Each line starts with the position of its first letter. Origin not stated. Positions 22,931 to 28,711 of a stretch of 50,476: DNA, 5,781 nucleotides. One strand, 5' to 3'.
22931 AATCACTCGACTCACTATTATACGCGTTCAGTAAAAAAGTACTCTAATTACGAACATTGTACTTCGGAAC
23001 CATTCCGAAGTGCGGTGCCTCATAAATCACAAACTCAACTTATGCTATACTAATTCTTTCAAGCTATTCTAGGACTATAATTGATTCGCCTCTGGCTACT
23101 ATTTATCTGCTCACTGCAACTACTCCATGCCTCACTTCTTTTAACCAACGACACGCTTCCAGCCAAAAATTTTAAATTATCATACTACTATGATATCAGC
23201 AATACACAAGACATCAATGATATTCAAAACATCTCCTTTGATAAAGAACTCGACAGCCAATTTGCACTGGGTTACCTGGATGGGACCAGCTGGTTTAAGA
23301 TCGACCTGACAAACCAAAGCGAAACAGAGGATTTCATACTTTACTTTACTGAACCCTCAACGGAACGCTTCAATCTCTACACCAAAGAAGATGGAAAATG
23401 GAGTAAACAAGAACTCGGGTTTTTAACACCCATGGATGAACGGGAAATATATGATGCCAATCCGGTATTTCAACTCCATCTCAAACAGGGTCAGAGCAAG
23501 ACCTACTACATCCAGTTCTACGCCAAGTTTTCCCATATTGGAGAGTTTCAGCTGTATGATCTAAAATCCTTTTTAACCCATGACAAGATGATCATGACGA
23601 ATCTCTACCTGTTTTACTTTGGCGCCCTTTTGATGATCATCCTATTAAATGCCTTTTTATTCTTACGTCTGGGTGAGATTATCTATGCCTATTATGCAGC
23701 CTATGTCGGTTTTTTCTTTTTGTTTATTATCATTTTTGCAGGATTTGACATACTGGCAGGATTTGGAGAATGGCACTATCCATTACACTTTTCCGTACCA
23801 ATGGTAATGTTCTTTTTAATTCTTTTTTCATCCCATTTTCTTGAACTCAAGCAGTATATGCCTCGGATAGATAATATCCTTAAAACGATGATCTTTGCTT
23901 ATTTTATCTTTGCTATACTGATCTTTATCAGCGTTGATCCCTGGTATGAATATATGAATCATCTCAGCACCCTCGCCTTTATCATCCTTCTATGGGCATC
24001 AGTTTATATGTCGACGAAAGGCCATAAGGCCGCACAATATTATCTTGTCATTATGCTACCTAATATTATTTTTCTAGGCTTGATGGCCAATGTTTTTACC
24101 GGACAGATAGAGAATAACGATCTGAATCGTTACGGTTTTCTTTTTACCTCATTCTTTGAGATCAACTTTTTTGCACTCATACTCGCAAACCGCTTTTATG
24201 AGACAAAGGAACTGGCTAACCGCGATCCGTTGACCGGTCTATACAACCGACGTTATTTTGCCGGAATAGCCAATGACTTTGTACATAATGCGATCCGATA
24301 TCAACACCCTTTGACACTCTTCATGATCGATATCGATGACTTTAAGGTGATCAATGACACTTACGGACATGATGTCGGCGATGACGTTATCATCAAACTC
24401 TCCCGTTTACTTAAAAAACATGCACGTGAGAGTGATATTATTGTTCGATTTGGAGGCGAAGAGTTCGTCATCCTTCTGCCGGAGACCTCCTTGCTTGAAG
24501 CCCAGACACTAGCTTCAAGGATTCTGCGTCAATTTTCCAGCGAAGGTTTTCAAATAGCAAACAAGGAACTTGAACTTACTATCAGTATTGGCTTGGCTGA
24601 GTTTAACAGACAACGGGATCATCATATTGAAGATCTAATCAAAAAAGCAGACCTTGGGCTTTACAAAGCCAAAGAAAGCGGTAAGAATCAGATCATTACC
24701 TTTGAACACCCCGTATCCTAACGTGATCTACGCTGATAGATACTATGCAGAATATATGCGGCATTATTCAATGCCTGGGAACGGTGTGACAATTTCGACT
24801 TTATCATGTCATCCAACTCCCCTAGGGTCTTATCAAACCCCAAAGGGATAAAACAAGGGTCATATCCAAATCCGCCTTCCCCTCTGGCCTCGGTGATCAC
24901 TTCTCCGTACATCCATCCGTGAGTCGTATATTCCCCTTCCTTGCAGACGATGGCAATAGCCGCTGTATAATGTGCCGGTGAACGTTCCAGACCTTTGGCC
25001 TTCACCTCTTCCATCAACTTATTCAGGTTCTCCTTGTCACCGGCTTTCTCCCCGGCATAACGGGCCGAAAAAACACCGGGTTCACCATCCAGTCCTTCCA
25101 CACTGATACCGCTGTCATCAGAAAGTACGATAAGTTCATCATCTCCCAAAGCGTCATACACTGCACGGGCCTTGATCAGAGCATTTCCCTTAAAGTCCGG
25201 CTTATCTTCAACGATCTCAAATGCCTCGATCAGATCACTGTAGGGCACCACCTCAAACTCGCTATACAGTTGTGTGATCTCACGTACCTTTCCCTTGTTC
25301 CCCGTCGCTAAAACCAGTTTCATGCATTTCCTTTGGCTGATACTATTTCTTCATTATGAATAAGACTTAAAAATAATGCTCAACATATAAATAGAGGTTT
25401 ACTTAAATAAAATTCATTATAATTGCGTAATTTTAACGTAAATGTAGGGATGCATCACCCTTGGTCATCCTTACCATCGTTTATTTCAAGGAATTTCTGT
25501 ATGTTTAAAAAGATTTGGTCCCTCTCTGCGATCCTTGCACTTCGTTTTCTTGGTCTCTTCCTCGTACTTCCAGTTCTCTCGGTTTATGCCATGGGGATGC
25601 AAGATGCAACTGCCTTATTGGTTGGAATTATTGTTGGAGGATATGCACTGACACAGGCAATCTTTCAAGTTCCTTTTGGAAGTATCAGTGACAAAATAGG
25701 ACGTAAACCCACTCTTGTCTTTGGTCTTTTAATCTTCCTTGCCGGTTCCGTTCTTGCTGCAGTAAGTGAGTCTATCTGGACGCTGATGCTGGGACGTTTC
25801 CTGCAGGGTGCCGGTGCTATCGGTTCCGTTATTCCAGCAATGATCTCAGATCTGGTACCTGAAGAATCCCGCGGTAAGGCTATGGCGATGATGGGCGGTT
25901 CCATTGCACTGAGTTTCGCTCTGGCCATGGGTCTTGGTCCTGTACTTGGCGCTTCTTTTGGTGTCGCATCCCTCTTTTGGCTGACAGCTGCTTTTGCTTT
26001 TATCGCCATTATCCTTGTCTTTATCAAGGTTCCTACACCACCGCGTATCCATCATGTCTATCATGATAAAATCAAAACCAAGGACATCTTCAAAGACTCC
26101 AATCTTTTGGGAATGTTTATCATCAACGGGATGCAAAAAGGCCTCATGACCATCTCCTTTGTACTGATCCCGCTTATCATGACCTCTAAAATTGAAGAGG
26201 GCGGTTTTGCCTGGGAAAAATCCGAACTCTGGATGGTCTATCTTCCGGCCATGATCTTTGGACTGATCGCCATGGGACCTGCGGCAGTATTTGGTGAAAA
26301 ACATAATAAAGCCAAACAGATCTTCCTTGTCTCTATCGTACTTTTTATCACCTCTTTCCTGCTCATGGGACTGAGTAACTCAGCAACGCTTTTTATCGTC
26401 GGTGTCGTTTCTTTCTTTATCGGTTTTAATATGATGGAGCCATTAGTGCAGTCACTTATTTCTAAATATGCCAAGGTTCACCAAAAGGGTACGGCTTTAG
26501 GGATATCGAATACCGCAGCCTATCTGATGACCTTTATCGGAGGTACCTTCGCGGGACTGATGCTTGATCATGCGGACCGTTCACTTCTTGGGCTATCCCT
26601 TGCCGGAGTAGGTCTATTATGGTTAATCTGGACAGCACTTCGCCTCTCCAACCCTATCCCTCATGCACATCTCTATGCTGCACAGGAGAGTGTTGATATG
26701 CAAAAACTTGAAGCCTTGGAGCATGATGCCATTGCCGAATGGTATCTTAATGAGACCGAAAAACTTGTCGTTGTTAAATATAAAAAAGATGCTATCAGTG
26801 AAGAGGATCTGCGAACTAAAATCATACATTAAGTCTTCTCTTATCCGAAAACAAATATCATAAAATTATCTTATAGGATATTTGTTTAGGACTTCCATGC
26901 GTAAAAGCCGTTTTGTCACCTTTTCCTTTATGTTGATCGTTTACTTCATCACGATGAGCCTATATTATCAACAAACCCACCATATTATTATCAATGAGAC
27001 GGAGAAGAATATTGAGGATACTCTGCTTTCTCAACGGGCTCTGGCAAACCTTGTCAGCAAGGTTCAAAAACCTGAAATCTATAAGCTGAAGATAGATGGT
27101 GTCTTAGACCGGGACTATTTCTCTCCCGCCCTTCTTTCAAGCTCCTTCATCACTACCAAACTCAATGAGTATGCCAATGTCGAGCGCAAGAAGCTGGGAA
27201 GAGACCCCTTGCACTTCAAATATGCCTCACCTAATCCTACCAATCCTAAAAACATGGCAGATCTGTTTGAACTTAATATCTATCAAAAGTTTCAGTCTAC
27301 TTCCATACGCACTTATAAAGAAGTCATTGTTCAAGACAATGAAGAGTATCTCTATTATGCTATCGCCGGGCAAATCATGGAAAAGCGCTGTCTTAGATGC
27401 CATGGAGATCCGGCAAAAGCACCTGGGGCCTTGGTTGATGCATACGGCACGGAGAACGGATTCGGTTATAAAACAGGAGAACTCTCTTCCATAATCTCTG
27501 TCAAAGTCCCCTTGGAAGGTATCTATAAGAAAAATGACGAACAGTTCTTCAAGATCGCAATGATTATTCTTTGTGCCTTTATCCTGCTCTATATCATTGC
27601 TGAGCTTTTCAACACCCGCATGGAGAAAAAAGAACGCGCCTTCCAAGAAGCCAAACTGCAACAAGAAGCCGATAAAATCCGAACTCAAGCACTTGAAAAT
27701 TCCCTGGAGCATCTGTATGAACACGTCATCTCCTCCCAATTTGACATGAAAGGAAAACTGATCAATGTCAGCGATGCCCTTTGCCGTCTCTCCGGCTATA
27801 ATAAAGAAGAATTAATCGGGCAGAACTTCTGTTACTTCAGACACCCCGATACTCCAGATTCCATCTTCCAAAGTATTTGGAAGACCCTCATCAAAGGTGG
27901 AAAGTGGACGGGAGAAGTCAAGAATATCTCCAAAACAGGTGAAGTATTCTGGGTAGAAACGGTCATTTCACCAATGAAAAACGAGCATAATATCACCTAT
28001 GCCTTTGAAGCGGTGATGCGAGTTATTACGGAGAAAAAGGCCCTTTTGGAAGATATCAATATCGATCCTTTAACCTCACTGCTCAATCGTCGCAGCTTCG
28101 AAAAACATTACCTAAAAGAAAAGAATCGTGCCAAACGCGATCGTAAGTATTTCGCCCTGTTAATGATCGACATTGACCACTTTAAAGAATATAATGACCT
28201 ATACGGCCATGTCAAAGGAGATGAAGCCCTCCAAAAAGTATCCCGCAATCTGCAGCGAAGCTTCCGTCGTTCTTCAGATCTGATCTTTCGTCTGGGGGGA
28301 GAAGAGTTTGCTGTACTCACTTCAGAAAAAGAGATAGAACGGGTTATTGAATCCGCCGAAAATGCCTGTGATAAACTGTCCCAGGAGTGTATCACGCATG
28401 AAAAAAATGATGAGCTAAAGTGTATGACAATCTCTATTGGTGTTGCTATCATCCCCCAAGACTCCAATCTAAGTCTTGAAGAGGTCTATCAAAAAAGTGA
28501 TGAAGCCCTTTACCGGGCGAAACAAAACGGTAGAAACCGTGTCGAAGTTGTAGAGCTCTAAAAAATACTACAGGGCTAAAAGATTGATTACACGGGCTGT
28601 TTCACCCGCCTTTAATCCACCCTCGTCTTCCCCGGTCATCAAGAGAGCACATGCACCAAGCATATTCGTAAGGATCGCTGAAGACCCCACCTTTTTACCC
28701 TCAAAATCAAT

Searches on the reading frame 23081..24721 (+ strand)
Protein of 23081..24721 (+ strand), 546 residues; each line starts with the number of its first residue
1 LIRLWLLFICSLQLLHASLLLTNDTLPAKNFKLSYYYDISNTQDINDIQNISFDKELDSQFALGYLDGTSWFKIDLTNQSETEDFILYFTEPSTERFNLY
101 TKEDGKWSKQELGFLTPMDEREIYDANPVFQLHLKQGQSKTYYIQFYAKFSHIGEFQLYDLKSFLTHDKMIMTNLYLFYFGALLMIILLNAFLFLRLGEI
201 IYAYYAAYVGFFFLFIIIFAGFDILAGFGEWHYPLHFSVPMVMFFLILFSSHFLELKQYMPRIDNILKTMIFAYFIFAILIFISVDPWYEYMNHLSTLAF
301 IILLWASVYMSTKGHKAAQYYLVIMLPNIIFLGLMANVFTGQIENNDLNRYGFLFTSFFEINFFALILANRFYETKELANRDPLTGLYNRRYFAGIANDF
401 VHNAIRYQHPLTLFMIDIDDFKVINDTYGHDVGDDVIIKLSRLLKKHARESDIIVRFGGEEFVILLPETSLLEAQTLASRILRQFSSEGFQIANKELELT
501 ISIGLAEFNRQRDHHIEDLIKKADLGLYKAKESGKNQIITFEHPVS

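Call 43: search_protein_families(library=pfam, proteins=[window:23081-24721:+], max_evalue=0.00001)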
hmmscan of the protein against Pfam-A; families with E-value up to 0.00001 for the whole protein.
window:23081-24721:+ (546 aa): 3 families
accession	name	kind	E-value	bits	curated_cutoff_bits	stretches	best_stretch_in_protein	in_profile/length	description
PF00990.26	GGDEF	-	5.9e-47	159.9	23.8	1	379-537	1-161/161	Diguanylate cyclase, GGDEF domain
PF07695.17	7TMR-DISM_7TM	-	2.1e-23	83.8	29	1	175-371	4-205/205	7TM diverse intracellular signalling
PF07696.17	7TMR-DISMED2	-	1.3e-20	74.2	22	1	33-149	4-125/136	7TMR-DISM extracellular 2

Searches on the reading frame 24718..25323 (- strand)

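Call 43: search_protein_families(library=pfam, proteins=[window:24718-25323:-], max_evalue=0.00001)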
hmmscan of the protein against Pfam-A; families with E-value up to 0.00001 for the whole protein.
window:24718-25323:- (201 aa): 1 family
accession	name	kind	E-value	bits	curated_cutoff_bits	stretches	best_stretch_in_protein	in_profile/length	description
PF01725.21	Ham1p_like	-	7.6e-53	179.6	22.5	1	3-187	1-182/186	Ham1 family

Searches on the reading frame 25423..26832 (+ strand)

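Call 43: search_protein_families(library=pfam, proteins=[window:25423-26832:+], max_evalue=0.00001)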
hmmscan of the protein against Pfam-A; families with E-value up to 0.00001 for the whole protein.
window:25423-26832:+ (469 aa): 2 families
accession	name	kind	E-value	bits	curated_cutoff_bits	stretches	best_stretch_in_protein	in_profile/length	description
PF07690.21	MFS_1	-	5.5e-59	200.3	33.4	2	36-373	3-346/347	Major Facilitator Superfamily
PF00083.30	Sugar_tr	-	1.1e-15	57.9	22.3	1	60-207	41-195/452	Sugar (and other) transporter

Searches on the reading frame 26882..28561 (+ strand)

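Call 3: search_protein_families(library=pfam, proteins=[window:26882-28561:+], max_evalue=1)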
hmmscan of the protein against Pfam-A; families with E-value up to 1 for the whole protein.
window:26882-28561:+ (559 aa): 13 families
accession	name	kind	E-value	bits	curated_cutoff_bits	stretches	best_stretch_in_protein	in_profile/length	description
PF00990.26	GGDEF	-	3.5e-46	157.3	23.8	1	393-553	2-161/161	Diguanylate cyclase, GGDEF domain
PF11845.13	Tll0287-like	-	6.1e-28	98.5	24.1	1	52-210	20-144/144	Tll0287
PF08447.18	PAS_3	-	2.1e-15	57.2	25.6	1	294-374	2-84/89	PAS fold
PF13426.13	PAS_9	-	2e-13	50.9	27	1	288-383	8-102/103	PAS domain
PF00989.32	PAS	-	1.4e-08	35.2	22.6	1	285-372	15-104/113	PAS fold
PF22335.1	Cas10-Cmr2_palm2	-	2.2e-07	31.5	27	1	423-554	1-132/133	Cas10/Cmr2, second palm domain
PF24898.2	GGDEF_GdpP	-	0.0066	17.2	30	1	429-557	1-119/126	Cyclic-di-AMP phosphodiesterase GdpP-like, GGDEF domain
PF08448.16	PAS_4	-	0.022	15.4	23.1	1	287-386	11-109/110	PAS fold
PF14598.12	PAS_11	-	0.044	14.2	25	1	283-370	4-91/109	PAS domain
PF04932.20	Wzy_C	-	0.069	13.4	31.7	1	223-282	45-99/149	O-Antigen ligase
PF13800.11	Sigma_reg_N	-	0.071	13.8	26.3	0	220-247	10-37/91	Sigma factor regulator N-terminal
PF01219.24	DAGK_prokar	-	0.12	12.7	22.3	1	224-249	38-63/102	Prokaryotic diacylglycerol kinase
PF18892.5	DUF5651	-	0.91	9.9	27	0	155-177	5-25/53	Family of unknown function (DUF5651)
